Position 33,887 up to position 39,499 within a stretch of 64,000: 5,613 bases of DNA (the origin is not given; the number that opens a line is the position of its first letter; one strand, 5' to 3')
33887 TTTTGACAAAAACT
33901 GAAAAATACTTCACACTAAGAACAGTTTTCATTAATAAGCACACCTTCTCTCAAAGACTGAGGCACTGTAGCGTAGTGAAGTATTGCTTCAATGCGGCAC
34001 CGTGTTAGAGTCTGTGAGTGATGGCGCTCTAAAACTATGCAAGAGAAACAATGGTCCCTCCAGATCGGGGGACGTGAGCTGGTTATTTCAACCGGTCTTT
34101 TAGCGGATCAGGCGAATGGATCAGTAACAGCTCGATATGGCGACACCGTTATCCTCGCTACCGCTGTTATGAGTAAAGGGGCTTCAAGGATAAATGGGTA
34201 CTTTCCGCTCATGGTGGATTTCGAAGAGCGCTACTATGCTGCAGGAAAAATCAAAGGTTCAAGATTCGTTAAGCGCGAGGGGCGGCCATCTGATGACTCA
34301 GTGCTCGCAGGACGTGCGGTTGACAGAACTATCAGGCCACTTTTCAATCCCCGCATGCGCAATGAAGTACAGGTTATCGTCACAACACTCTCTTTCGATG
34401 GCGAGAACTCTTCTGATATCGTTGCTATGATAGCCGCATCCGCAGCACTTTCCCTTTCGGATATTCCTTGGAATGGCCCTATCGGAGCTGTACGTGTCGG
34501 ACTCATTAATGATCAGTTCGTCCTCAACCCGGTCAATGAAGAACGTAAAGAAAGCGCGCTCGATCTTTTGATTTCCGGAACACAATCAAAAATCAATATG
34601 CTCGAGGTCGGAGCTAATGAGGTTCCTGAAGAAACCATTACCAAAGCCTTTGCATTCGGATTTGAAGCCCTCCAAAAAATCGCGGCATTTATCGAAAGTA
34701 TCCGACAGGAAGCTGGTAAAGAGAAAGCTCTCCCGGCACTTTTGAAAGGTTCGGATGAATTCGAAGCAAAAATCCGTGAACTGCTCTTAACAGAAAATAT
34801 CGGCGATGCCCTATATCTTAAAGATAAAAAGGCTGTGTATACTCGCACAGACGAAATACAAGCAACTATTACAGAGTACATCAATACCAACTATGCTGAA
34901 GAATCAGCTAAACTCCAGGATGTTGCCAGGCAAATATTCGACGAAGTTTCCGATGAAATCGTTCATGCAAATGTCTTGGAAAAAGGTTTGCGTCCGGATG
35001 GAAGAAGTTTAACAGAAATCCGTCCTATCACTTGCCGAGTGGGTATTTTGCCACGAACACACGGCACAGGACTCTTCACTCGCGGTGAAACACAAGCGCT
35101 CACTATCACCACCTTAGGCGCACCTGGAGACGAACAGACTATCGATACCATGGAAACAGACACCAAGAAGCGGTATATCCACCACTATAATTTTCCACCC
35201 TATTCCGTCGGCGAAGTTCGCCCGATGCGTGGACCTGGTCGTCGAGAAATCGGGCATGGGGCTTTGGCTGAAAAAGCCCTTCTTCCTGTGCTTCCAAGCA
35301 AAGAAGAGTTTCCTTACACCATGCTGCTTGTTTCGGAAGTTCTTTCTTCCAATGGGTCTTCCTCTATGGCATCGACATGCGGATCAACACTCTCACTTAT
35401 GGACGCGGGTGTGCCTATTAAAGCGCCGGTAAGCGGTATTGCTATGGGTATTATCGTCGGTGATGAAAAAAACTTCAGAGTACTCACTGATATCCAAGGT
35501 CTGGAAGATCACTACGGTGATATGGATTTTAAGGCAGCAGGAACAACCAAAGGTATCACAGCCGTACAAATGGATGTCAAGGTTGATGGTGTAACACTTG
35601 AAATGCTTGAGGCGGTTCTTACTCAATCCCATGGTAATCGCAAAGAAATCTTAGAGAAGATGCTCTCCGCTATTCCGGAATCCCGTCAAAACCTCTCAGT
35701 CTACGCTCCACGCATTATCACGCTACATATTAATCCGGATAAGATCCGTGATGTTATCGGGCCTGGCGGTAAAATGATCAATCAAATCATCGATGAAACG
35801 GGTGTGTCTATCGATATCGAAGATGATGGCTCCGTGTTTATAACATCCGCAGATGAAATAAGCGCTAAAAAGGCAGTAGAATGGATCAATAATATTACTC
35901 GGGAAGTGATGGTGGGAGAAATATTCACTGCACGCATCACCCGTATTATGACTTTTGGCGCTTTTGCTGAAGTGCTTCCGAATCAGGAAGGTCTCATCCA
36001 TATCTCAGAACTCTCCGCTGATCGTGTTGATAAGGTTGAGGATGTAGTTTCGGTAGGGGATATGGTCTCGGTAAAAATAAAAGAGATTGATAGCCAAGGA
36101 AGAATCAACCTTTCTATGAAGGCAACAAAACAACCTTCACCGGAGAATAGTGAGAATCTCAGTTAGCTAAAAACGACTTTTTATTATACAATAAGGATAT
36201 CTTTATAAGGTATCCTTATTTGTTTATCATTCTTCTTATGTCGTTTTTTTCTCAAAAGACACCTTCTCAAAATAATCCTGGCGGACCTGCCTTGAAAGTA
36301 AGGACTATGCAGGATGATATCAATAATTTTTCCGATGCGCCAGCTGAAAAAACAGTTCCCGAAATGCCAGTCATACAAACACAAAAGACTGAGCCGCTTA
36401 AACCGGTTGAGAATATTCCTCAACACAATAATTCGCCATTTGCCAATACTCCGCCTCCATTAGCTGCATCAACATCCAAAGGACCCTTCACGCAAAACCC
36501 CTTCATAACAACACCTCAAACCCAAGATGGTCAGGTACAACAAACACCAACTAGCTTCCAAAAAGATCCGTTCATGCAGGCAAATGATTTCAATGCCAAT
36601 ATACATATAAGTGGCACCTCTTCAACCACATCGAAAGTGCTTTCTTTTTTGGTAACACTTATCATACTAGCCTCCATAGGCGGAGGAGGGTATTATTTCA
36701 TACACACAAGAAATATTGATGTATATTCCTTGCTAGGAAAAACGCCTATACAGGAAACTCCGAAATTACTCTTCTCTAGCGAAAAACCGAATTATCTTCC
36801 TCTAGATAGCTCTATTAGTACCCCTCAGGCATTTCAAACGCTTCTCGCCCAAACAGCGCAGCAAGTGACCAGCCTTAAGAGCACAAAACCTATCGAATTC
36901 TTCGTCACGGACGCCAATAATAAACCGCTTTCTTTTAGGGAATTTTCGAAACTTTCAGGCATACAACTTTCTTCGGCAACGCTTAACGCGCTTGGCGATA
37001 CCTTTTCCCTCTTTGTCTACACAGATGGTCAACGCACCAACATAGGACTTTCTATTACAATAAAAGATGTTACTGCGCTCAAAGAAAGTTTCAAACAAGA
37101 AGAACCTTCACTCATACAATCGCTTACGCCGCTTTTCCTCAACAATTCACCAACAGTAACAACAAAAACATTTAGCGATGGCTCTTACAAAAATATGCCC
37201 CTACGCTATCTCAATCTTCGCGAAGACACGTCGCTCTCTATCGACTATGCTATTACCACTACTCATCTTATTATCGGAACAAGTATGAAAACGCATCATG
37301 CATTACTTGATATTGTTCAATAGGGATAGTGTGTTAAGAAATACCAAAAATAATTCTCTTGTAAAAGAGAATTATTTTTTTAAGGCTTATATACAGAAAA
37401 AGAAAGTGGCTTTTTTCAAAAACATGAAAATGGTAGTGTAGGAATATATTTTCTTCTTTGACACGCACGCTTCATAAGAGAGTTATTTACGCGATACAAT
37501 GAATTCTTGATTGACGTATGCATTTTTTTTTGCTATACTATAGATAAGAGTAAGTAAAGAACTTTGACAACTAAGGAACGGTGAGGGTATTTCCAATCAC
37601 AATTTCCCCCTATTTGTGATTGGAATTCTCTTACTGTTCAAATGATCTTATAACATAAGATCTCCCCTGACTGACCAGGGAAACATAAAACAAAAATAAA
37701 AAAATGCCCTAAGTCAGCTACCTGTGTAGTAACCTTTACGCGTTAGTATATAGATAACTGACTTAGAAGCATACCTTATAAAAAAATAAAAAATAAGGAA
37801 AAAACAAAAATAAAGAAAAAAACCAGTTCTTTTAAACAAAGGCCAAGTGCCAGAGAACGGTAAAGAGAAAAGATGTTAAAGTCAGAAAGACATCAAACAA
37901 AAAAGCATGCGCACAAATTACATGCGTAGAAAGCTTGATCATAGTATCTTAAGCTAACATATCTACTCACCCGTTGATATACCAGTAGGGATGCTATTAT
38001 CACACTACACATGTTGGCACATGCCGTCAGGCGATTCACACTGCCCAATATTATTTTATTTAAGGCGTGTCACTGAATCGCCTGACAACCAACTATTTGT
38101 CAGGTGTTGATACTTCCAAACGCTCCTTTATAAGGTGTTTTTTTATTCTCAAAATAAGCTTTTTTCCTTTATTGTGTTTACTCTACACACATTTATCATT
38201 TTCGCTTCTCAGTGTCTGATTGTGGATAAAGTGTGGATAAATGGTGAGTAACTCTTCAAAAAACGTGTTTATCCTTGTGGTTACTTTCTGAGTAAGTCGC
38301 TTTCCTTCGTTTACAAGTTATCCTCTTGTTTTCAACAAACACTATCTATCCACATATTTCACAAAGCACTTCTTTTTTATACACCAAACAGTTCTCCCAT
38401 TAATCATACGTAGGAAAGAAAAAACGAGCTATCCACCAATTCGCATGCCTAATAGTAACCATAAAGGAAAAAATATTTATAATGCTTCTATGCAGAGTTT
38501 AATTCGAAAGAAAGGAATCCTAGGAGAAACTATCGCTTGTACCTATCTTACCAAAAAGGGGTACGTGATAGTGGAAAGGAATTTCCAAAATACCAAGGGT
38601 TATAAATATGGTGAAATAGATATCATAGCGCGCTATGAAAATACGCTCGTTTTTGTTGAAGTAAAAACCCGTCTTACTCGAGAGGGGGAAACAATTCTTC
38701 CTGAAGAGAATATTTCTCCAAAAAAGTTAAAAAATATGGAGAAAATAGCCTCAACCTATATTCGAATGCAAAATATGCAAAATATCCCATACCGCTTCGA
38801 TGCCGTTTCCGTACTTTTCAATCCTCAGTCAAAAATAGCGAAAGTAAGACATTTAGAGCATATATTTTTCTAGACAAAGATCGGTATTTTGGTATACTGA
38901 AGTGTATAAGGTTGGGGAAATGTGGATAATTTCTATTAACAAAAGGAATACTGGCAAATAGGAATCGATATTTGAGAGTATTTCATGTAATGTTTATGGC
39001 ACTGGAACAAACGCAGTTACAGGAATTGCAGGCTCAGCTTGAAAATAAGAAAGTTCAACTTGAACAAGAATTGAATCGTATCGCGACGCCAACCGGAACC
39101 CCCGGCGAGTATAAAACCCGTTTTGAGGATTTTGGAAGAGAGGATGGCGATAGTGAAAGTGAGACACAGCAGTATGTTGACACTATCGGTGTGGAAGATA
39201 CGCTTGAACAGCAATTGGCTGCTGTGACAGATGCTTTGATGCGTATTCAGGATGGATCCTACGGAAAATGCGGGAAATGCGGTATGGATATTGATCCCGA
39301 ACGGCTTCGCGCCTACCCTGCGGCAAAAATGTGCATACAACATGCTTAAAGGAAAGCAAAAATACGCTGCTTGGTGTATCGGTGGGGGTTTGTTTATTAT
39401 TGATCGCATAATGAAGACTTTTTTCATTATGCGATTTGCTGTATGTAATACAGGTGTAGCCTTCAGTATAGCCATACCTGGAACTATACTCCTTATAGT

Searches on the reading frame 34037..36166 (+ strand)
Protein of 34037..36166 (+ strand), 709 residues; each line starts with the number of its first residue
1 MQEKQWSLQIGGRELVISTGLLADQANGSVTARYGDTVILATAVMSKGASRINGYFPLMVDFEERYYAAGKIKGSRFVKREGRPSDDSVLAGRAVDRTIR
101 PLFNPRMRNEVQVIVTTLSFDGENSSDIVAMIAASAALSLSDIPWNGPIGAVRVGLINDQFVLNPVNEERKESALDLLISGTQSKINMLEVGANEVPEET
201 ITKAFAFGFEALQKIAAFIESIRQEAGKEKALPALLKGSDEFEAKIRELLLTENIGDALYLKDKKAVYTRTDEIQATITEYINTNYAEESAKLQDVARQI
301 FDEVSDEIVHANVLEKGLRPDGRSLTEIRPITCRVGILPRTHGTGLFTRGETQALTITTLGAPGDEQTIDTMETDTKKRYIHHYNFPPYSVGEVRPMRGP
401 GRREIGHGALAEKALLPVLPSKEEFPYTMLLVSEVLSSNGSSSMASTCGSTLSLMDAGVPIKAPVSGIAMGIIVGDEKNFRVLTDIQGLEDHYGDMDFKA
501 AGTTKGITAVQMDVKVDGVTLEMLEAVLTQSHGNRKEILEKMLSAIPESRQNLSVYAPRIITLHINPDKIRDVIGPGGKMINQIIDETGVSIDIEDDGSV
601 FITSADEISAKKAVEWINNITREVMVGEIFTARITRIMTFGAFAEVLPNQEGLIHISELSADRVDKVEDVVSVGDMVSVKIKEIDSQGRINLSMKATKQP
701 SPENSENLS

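Call 7: search_protein_families(library=pfam, proteins=[window:34037-36166:+])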
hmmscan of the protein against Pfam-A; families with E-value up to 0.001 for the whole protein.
window:34037-36166:+ (709 aa): 6 families
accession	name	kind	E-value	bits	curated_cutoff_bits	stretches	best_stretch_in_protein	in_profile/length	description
PF01138.27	RNase_PH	-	1.4e-52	178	25.5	2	12-144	2-130/130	3' exoribonuclease family, domain 1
PF00575.29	S1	-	3.6e-20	72.6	22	1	624-695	2-74/74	S1 RNA binding domain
PF03725.20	RNase_PH_C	-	7.3e-17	61.5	20.8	1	147-211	1-67/67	3' exoribonuclease family, domain 2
PF00013.35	KH_1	-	6.8e-12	45.4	21.5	1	561-618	2-65/66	KH domain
PF03726.19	PNPase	-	4.3e-11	43.6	24.6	1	243-324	3-81/81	Polyribonucleotide nucleotidyltransferase, RNA binding domain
PF22675.2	KH-I_KHDC4-BBP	-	0.0002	21.6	30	1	570-606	8-44/76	KHDC4/BBP-like, KH-domain type I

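Call 8: search_protein_families(library=ncbifam, proteins=[window:34037-36166:+])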
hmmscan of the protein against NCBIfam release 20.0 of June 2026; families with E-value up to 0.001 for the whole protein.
window:34037-36166:+ (709 aa): 35 families (the best 25 are shown)
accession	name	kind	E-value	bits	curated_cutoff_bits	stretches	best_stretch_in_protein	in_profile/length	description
TIGR03591.1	polynuc_phos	equivalog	9.3e-282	936.5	525.05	1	9-696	1-688/689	polyribonucleotide nucleotidyltransferase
NF008805.1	PRK11824.1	equivalog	1.4e-278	926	471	1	7-696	3-682/683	polyribonucleotide nucleotidyltransferase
TIGR02696.1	pppGpp_PNP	exception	1.3e-194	648.6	1106.75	1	10-692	14-718/720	guanosine pentaphosphate synthetase I/polyribonucleotide nucleotidyltransferase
TIGR02065.1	ECX1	equivalog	3.6e-33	114.8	318.7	2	313-517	3-200/230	exosome complex exonuclease Rrp41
NF010379.0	PRK13806.1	equivalog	1.1e-21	77.1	648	1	617-697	283-365/491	30S ribosomal protein S1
NF005208.0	PRK06676.1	equivalog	5.9e-21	74.9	368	1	597-699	164-352/391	30S ribosomal protein S1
NF000907.0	PRK00087.1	equivalog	9.7e-20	70.3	624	1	618-700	555-638/671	bifunctional 4-hydroxy-3-methylbut-2-enyl diphosphate reductase/30S ribosomal protein S1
NF040579.1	S1_dom_CvfD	subfamily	2.9e-18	66.2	117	1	626-703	3-81/113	CvfD/Ygs/GSP13 family RNA-binding post-transcriptional regulator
NF006363.0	PRK08582.1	equivalog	9.1e-18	64.8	171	1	624-701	3-81/140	S1 domain-containing RNA-binding protein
NF005973.0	PRK08059.1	equivalog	9.4e-18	64.5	148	1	623-701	4-83/123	S1 domain-containing post-transcriptional regulator GSP13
NF005911.0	PRK07899.1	equivalog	9.2e-16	57.6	691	1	618-706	285-374/486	30S ribosomal protein S1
NF040578.1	S1_dom_Ygs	exception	4.1e-15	56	175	1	623-697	4-78/122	S1 domain-containing post-transcriptional regulator Ygs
NF004952.0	PRK06299.1-2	equivalog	2e-14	52.9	524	1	618-699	295-378/580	30S ribosomal protein S1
NF004473.0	PRK05807.1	equivalog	1e-13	51.9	178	1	624-700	3-78/136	S1 domain-containing RNA-binding protein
TIGR00717.1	rpsA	equivalog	1.4e-13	50.2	577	1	618-699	264-347/516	30S ribosomal protein S1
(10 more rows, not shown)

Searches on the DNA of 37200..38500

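Call 53: search_rna_families(source=window, start=37200, end=38500, threshold=evalue, max_evalue=0.1)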
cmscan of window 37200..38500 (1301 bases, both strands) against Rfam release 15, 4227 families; matches with E-value up to 0.1: 0.
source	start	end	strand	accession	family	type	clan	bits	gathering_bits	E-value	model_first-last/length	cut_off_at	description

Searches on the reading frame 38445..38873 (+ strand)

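Call 7: search_protein_families(library=pfam, proteins=[window:38445-38873:+])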
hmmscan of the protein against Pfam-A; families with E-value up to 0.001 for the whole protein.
window:38445-38873:+ (142 aa): 2 families
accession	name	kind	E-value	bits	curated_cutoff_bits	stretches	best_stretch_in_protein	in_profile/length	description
PF02021.23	UPF0102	-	5.3e-24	84.8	23.6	1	27-123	1-80/80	Uncharacterised protein family UPF0102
PF08378.17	NERD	-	1.6e-05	25.8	22.1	1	23-77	1-58/111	Nuclease-related domain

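Call 8: search_protein_families(library=ncbifam, proteins=[window:38445-38873:+])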
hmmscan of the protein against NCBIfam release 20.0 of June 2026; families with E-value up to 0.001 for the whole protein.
window:38445-38873:+ (142 aa): 22 families
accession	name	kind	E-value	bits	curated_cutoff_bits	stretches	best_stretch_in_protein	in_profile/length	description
NF009154.0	PRK12497.3-3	equivalog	5.9e-27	94.1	109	1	22-140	11-122/123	YraN family protein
NF011268.0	PRK14675.1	equivalog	4.6e-23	81.6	180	1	22-141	11-123/127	hypothetical protein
NF009152.0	PRK12497.2-4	equivalog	6.4e-21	74.5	111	1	20-123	7-101/114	YraN family protein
NF011270.0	PRK14677.1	equivalog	1.2e-20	73.9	124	1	28-124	8-95/108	hypothetical protein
NF009150.0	PRK12497.1-3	equivalog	2.2e-19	69.7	81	1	21-126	6-106/118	YraN family protein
NF011274.0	PRK14681.1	equivalog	1.3e-17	64.1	207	1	21-141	43-158/158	hypothetical protein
NF009151.0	PRK12497.1-5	equivalog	5.5e-17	62.3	124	1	21-125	14-111/126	YraN family protein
NF011273.0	PRK14680.1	equivalog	2.2e-16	60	199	1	23-141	8-118/134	hypothetical protein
NF011271.0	PRK14678.1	equivalog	3.7e-16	59.2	172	1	20-131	5-108/120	hypothetical protein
NF011280.0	PRK14688.1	equivalog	8e-15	54.9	230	1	22-131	7-111/121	hypothetical protein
NF009153.0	PRK12497.3-1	equivalog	1.6e-14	54.1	171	1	22-139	11-123/125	YraN family protein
NF011277.0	PRK14684.1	equivalog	1.4e-13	51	199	1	16-128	1-108/120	hypothetical protein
TIGR00252.1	TIGR00252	hypoth_equivalog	6.8e-11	42.2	69.05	1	20-128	6-110/123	YraN family protein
NF011275.0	PRK14682.1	equivalog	1.8e-10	41.1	203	1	27-123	10-102/117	hypothetical protein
NF011267.0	PRK14674.1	equivalog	1.5e-09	38.1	232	1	23-134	7-111/133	hypothetical protein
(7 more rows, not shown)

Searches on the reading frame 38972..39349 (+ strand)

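Call 13: search_protein_families(library=pfam, max_evalue=0.000001, proteins=[window:38972-39349:+])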
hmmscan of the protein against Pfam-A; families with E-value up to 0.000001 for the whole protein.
window:38972-39349:+ (125 aa): 1 family
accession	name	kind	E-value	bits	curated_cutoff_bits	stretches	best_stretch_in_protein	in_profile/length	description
PF01258.23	zf-dskA_traR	-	2.2e-07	31.2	24.9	1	95-122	1-28/36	Prokaryotic dksA/traR C4-type zinc finger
